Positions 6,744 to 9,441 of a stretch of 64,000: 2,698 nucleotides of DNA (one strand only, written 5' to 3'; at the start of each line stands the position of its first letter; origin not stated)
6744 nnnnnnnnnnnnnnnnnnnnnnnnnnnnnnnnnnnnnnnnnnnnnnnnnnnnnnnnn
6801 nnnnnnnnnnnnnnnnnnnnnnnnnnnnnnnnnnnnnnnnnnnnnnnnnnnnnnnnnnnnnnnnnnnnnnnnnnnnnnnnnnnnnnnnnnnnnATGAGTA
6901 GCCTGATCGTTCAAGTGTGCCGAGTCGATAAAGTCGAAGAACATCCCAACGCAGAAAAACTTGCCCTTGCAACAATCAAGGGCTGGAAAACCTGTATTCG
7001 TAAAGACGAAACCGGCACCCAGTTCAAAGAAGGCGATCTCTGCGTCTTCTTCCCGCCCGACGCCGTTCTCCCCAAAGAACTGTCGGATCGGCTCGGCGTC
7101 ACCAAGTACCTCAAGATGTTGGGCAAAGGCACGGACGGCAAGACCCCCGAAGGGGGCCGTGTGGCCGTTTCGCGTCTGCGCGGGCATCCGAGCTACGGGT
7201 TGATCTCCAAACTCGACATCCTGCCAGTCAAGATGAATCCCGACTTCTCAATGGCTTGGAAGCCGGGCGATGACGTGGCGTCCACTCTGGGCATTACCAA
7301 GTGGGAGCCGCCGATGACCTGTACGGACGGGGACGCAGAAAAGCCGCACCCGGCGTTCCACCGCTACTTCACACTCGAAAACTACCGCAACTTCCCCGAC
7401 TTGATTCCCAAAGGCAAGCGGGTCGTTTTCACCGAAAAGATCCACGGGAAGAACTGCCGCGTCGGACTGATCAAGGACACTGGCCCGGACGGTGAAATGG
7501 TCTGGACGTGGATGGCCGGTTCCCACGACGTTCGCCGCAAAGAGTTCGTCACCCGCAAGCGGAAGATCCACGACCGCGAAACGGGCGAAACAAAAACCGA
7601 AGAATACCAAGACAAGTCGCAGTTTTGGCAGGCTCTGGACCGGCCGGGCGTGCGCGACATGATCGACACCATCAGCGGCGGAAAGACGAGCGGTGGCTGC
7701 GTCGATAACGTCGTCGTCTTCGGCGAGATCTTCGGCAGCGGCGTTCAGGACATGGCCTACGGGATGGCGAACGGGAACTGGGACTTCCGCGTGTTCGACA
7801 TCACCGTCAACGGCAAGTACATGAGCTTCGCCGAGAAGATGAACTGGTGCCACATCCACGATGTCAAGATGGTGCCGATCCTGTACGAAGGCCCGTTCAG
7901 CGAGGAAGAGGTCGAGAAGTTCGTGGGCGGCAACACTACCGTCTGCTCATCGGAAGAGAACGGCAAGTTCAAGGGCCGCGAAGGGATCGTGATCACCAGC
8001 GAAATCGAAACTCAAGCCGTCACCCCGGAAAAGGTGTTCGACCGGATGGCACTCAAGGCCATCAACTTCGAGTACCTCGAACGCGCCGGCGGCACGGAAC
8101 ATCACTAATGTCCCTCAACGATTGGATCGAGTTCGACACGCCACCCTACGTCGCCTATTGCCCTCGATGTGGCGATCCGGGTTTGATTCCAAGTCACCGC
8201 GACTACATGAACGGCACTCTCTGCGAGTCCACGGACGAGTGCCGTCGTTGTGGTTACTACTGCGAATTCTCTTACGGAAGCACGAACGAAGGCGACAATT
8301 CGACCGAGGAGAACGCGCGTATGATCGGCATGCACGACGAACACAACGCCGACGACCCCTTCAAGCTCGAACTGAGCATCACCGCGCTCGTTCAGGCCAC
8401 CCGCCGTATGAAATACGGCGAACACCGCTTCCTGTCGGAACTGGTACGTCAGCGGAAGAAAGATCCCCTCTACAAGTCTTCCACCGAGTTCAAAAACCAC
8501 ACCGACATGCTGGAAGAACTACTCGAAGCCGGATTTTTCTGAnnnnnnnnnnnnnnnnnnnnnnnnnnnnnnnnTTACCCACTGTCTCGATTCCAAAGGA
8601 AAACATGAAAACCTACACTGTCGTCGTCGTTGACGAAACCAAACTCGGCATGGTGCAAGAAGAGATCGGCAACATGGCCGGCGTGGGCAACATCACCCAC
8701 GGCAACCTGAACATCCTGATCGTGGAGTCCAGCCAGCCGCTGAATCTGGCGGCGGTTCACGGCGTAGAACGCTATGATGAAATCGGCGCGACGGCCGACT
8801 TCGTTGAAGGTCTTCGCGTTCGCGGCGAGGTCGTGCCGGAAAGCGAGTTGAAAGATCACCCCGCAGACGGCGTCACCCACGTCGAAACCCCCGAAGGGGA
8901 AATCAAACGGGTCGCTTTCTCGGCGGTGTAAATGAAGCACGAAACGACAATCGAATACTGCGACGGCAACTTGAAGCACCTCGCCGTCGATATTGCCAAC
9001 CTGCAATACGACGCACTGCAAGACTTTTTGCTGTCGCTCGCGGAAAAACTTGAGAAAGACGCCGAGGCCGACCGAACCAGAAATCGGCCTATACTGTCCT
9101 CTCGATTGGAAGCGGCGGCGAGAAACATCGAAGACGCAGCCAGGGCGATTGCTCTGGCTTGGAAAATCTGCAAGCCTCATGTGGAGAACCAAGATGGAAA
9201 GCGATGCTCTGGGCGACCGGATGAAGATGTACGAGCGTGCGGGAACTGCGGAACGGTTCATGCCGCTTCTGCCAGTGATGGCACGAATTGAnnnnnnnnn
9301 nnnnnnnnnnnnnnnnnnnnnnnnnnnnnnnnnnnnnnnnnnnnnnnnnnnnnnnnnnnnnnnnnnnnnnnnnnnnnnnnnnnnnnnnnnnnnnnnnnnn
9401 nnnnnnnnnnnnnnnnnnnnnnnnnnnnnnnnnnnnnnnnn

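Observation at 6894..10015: Phage-encoded tRNA-repair-like module: tRNA-binding-domain::Rnl2-type RNA ligase plus a Thg1-like 3'-5' polymerase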

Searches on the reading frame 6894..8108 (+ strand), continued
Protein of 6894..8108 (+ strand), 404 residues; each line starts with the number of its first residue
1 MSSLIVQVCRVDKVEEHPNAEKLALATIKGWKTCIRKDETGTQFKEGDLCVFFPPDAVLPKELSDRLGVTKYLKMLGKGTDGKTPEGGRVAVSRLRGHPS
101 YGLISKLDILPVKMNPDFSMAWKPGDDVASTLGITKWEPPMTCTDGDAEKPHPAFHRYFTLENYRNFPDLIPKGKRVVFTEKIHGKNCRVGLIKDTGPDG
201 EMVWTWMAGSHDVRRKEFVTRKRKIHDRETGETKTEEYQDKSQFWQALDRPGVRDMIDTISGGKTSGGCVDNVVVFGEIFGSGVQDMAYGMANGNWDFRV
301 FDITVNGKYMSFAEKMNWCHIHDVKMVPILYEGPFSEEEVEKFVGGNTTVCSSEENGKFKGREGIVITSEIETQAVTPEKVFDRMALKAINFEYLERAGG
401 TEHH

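Call 32: search_protein_families(library=ncbifam, proteins=[window:6894-8108:+], max_evalue=0.01)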
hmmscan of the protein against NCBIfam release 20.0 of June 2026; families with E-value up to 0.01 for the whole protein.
window:6894-8108:+ (404 aa): 2 families
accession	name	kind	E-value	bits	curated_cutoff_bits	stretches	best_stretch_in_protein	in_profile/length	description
TIGR02306.1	RNA_lig_DRB0094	equivalog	1.7e-48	165.2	151.15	1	11-397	8-341/341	RNA ligase (ATP)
TIGR02307.1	RNA_lig_RNL2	equivalog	0.0002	21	197.15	1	268-337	91-162/326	RNA ligase, Rnl2 family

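Call 55: predict_structure(alignment_id=A1)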
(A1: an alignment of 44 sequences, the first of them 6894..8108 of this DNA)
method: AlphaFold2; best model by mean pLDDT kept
length: 404 residues; sequences in the alignment: 44
mean_pLDDT: 92.2   pTM: 0.88
mean pLDDT of the five models: 92.2, 91.5, 91.3, 91.1, 90.6
residues with pLDDT >= 90: 318; 70-90: 74; 50-70: 12; < 50: 0
segments of 3 or more residues with pLDDT < 50: none
pLDDT, mean of each block of 10 residues (from residue 1): 87 97 94 94 96 95 95 89 90 94 94 80 93 89 79 93 92 98 93 94 95 92 93 94 96 97 71 97 86 94 97 98 98 98 94 85 96 93 95 88 75
secondary structure, 60 per line:
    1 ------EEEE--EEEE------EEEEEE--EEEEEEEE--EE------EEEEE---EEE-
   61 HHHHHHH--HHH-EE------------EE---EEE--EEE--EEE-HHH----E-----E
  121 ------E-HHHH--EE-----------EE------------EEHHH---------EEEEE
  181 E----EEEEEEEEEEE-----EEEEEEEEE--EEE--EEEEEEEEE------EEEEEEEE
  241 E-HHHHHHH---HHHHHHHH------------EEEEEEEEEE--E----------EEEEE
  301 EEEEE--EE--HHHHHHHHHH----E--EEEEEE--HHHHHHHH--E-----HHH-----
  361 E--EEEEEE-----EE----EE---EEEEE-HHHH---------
elements in order: E7-10 E13-16 E23-28 E31-38 E49-53 E57-59 H61-67 E93-95 E98-100 E103-105 H129-132 E176-181 E186-196 E202-210 E213-215 E218-226 E233-241 H243-249 H253-260 E273-282 E296-305 H312-321 E329-334 H337-344 E364-369 E386-390 H392-395

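Call 58: find_related_loci(query=A1, collection=viral_contigs, flank=10000)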
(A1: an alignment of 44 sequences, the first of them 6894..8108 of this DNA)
Query A1 (404 aa) in viral_contigs; peptide patterns used: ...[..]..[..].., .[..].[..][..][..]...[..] (x = any residue, [..] = any of these).
329 stretches matched a pattern; 236 encode a relative of the query (tblastn E <= 1e-3); the best 80 are kept; 80 distinct loci.
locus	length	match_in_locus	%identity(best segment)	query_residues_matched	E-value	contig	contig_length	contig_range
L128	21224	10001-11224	71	1-404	0e+0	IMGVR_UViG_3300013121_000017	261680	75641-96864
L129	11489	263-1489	52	1-404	3e-136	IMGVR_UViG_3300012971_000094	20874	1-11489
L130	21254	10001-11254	51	1-404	5e-135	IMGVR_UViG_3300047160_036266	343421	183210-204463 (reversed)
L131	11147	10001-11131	52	1-372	1e-124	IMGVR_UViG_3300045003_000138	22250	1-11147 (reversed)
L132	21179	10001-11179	45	1-402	1e-104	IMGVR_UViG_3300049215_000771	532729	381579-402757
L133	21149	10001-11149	43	1-404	9e-100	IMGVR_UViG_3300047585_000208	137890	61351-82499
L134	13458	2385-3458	42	1-404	3e-95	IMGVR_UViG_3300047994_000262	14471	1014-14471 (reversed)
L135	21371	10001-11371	41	1-404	3e-95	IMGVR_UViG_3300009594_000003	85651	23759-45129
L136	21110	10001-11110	41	2-404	3e-90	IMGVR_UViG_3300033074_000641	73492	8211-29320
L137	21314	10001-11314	36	1-404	4e-87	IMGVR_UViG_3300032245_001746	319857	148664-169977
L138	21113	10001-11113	41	1-397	2e-82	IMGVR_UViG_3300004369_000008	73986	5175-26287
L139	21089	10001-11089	37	1-397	3e-78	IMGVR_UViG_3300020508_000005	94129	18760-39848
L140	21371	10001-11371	41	1-404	3e-95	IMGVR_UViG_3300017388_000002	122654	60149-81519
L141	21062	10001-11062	37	1-402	2e-69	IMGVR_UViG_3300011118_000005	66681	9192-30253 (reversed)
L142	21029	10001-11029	37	1-402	5e-69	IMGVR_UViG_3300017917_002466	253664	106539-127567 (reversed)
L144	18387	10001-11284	34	1-397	2e-69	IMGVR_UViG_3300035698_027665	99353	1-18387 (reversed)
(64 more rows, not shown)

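Call 59: fold_search(model_id=the predicted structure, library=pdb)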
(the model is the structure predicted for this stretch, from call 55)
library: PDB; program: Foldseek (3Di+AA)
matches with E <= 10: 480; with E <= 0.001: 32
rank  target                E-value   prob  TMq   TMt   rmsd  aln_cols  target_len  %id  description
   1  6vt8                  5.6e-22  1.00  0.68  0.81   4.1       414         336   22  Naegleria gruberi RNA ligase E312A mutant with AMP and Mn (released 2020-04-08)
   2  6vt1_A                9.1e-22  1.00  0.67  0.79   5.3       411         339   23  Naegleria gruberi RNA ligase D172A mutant apo (released 2020-04-08)
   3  6vt4                  1.1e-21  1.00  0.68  0.80   4.2       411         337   22  Naegleria gruberi RNA ligase R149A mutant apo (released 2020-04-08)
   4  6vtd                  1.3e-21  1.00  0.68  0.81   5.1       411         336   22  Naegleria gruberi RNA ligase R149A mutant with ATP and Mn (released 2020-04-08)
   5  6vt9                  1.6e-21  1.00  0.68  0.80   4.0       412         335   22  Naegleria gruberi RNA ligase E227A mutant with ATP and Mn (released 2020-04-08)
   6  6vte                  2.0e-21  1.00  0.68  0.81   5.1       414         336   22  Naegleria gruberi RNA Ligase K170M mutant with AMP and Mn (released 2020-04-08)
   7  6vt5                  2.5e-21  1.00  0.68  0.81   3.9       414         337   22  Naegleria gruberi RNA ligase R4a K121A mutant apo (released 2020-04-08)
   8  6vtf_A                2.8e-21  1.00  0.68  0.80   5.0       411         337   22  Naegleria gruberi RNA ligase with PPi (released 2020-04-08)
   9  5cot                  4.2e-21  1.00  0.68  0.80   4.2       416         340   22  Structure and mechanism of a eukaryal nick-sealing RNA ligase (released 2015-10-28)
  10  6vtg_A                4.2e-21  1.00  0.68  0.80   5.3       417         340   22  Naegleria gruberi RNA ligase E227A mutant apo (released 2020-04-08)
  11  6vt3                  5.8e-21  1.00  0.62  0.72   5.8       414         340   23  Naegleria gruberi RNA ligase K326A mutant apo (released 2020-04-08)
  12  6vt0                  6.5e-21  1.00  0.68  0.81   5.1       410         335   22  Naegleria gruberi RNA ligase K170A mutant apo (released 2020-04-08)
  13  5cou                  1.2e-20  1.00  0.69  0.81   5.1       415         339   22  Structure and mechanism of a eukaryal nick-sealing RNA ligase K170M+ATP (released 2015-10-28)
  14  1s68                  3.0e-07  1.00  0.41  0.69   5.7       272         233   20  Structure and Mechanism of RNA Ligase (released 2004-02-24)
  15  2hvr_B                5.7e-07  1.00  0.38  0.48   6.9       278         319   20  Structure of T4 RNA Ligase 2 with Nicked 5'-Adenylated nucleic acid duplex containing a 3'-deoxyribonucleotide at the  (released 2006-10-17)
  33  3bu2_A                1.6e-02  0.99  0.16  0.31   9.1       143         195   14  Crystal structure of a tRNA-binding protein from Staphylococcus saprophyticus subsp. saprophyticus. Northeast Structur (released 2008-01-22)
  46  3ers                  1.6e-01  0.66  0.12  0.37  12.1       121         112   18  Crystal Structure of E. coli Trbp111 (released 2008-12-02)
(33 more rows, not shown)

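Call 81: search_protein_families(library=pfam, proteins=[L133:11525-13648:+, L133:13648-14586:+, L135:11423-12103:+, L135:12325-13062:+, L138:11153-11608:+, L138:11601-12818:+, L144:11330-11755:+, L144:11912-12376:+, L139:12206-13369:+, L137:12682-13683:+], max_evalue=0.001)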
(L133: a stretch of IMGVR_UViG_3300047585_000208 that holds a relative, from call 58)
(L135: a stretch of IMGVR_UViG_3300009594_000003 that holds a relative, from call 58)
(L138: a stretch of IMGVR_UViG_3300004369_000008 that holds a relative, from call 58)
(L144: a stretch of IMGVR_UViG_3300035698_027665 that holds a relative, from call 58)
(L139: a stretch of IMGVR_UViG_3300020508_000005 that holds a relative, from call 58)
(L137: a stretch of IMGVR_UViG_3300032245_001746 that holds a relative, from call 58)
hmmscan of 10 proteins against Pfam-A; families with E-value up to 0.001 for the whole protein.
L133:11525-13648:+ (707 aa): 8 families
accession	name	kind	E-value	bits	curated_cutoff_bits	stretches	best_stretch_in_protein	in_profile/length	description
PF02463.25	SMC_N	-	3.8e-16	59.6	40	2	6-48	8-49/220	RecF/RecN/SMC N terminal domain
PF13476.12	AAA_23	-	1.5e-15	58.9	27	1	13-207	9-184/201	AAA domain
PF13304.12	AAA_21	-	1.8e-14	55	27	2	594-693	220-299/304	AAA domain, putative AbiEii toxin, Type IV TA system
PF13175.12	AAA_15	-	4.9e-11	43.3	32.1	1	4-50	4-50/374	AAA ATPase domain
PF00005.33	ABC_tran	-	2.6e-08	35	25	1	19-48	6-36/137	ABC transporter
PF13555.12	AAA_29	-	1.5e-05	25.1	27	1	9-49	7-48/61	P-loop containing region of AAA domain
PF13514.12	AAA_27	-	3.9e-05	23.8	22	1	1-52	1-55/206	AAA domain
PF18766.7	SWI2_SNF2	-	0.00053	20.1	26.7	0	344-426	16-89/221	SWI2/SNF2 ATPase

L133:13648-14586:+ (312 aa): 0 families

L135:11423-12103:+ (226 aa): 2 families
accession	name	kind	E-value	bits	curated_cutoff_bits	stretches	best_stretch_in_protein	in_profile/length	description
PF01467.32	CTP_transf_like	-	1.1e-15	58.5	21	1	18-154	1-131/133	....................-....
PF08218.17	Citrate_ly_lig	-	0.00029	21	20.9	1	24-72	9-57/182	Citrate lyase ligase C-terminal domain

L135:12325-13062:+ (245 aa): 3 families
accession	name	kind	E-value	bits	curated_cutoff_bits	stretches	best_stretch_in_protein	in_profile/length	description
PF00483.29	NTP_transferase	-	1.1e-55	189.3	21.2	1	2-236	1-242/245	Nucleotidyl transferase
PF12804.13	NTP_transf_3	-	8.5e-09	36.2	27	1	3-112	1-98/160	MobA-like NTP transferase domain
PF02348.25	CTP_transf_3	-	0.00077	19.8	22.6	0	18-47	11-40/217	Cytidylyltransferase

L138:11153-11608:+ (151 aa): 0 families

L138:11601-12818:+ (405 aa): 0 families

L144:11330-11755:+ (141 aa): 0 families

L144:11912-12376:+ (154 aa): 0 families

L139:12206-13369:+ (387 aa): 2 families
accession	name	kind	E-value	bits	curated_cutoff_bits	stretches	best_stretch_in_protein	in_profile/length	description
PF04095.22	NAPRTase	-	5.8e-63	213.3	20.8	1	162-382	3-237/239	Nicotinate phosphoribosyltransferase (NAPRTase) family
PF17767.7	NAPRTase_N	-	1.8e-34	119.2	32.6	1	8-128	1-125/125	Nicotinate phosphoribosyltransferase (NAPRTase) N-terminal domain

L137:12682-13683:+ (333 aa): 0 families

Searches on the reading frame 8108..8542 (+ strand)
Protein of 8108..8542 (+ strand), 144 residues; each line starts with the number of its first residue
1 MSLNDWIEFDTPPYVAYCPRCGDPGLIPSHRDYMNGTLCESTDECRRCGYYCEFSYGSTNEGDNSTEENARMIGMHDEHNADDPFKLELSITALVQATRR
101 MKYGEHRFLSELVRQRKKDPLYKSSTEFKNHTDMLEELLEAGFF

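Call 3: search_protein_families(library=pfam, proteins=[window:8108-8542:+], max_evalue=0.1)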
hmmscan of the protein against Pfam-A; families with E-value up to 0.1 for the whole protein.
window:8108-8542:+ (144 aa): 0 families

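Call 31: search_protein_families(library=phrogs, proteins=[window:8108-8542:+], max_evalue=0.01)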
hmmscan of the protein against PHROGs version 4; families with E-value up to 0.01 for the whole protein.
window:8108-8542:+ (144 aa): 1 family
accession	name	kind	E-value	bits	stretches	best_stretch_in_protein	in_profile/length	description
phrog_2993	-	unknown function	0.00079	19.9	1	18-58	20-61/90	-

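Call 32: search_protein_families(library=ncbifam, proteins=[window:8108-8542:+], max_evalue=0.01)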
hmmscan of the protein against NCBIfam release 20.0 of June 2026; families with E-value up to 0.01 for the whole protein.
window:8108-8542:+ (144 aa): 0 families

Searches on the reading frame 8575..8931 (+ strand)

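Call 3: search_protein_families(library=pfam, proteins=[window:8575-8931:+], max_evalue=0.1)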
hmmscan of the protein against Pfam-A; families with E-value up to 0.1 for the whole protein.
window:8575-8931:+ (118 aa): 1 family
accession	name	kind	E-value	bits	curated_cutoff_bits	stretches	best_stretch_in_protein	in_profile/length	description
PF17356.7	PBSX_XtrA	-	0.071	13.4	29.7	0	96-115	39-58/64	Phage-like element PBSX protein XtrA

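Call 31: search_protein_families(library=phrogs, proteins=[window:8605-8931:+], max_evalue=0.01)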
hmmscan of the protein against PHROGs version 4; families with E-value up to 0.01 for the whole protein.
window:8605-8931:+ (108 aa): 0 families

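Call 32: search_protein_families(library=ncbifam, proteins=[window:8605-8931:+], max_evalue=0.01)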
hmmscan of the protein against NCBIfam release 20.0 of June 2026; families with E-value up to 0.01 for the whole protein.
window:8605-8931:+ (108 aa): 0 families

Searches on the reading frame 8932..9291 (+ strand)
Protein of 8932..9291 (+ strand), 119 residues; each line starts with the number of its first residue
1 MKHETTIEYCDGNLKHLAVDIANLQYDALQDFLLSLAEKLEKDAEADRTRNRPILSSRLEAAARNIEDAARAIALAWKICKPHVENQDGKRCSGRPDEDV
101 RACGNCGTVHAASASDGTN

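Call 3: search_protein_families(library=pfam, proteins=[window:8932-9291:+], max_evalue=0.1)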
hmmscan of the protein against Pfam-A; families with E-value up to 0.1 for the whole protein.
window:8932-9291:+ (119 aa): 2 families
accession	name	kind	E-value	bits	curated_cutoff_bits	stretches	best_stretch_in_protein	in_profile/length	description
PF07511.17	DUF1525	-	0.0054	17.3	24.1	1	25-79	24-78/113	Protein of unknown function (DUF1525)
PF13248.11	Zn_ribbon_3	-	0.092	12.7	27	0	96-109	11-25/26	zinc-ribbon domain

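Call 31: search_protein_families(library=phrogs, proteins=[window:8932-9291:+], max_evalue=0.01)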
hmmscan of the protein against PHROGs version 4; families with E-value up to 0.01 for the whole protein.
window:8932-9291:+ (119 aa): 0 families

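Call 32: search_protein_families(library=ncbifam, proteins=[window:8932-9291:+], max_evalue=0.01)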
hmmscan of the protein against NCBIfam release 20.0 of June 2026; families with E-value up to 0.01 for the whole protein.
window:8932-9291:+ (119 aa): 0 families
